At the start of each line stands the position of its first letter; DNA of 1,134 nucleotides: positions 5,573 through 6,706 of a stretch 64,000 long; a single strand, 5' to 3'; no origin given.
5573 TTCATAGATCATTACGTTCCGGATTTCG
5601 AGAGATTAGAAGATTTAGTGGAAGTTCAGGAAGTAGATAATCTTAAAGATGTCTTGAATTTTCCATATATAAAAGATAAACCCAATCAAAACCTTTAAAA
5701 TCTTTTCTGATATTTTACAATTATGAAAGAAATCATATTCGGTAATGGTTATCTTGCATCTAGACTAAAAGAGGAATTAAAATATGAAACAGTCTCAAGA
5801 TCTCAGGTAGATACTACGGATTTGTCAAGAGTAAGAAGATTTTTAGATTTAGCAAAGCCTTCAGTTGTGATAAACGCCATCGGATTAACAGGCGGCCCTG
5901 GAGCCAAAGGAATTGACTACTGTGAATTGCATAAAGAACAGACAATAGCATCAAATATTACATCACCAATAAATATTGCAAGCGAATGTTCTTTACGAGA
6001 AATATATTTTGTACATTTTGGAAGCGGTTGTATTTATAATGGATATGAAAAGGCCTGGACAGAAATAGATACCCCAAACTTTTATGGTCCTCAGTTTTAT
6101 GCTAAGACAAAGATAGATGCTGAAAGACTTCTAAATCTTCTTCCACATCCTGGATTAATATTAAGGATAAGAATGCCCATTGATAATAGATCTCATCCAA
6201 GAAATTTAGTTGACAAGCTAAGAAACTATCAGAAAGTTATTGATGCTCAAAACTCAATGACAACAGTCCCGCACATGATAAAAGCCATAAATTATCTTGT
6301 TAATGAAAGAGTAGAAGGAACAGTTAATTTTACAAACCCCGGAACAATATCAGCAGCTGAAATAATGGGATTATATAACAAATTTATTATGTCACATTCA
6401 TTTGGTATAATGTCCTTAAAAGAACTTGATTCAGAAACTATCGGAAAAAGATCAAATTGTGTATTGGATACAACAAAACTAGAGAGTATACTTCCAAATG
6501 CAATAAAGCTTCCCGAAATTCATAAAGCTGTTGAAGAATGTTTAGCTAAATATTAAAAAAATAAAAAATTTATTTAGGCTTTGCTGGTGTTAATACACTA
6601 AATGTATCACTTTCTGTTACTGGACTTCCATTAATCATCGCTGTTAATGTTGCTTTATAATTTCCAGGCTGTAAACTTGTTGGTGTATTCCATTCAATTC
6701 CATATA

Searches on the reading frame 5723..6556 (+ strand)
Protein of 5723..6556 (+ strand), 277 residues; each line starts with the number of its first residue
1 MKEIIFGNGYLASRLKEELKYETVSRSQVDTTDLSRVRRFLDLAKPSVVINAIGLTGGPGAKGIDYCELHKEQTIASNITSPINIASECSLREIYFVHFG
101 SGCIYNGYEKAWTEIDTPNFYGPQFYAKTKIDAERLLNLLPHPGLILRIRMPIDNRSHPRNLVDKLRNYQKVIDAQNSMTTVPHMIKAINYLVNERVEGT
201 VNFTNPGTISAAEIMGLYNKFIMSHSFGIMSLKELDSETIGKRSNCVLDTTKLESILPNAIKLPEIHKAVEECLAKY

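Call 79: search_protein_families(library=pfam, proteins=[window:5723-6556:+], max_evalue=0.0001)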
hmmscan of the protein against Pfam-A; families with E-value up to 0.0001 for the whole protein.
window:5723-6556:+ (277 aa): 2 families
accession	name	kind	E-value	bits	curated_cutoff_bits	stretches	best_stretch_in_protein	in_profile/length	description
PF04321.23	RmlD_sub_bind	-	1.6e-15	57.4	27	1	8-276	9-284/287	RmlD substrate binding domain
PF01370.27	Epimerase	-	2.6e-08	34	20.9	1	25-137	44-153/240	NAD dependent epimerase/dehydratase family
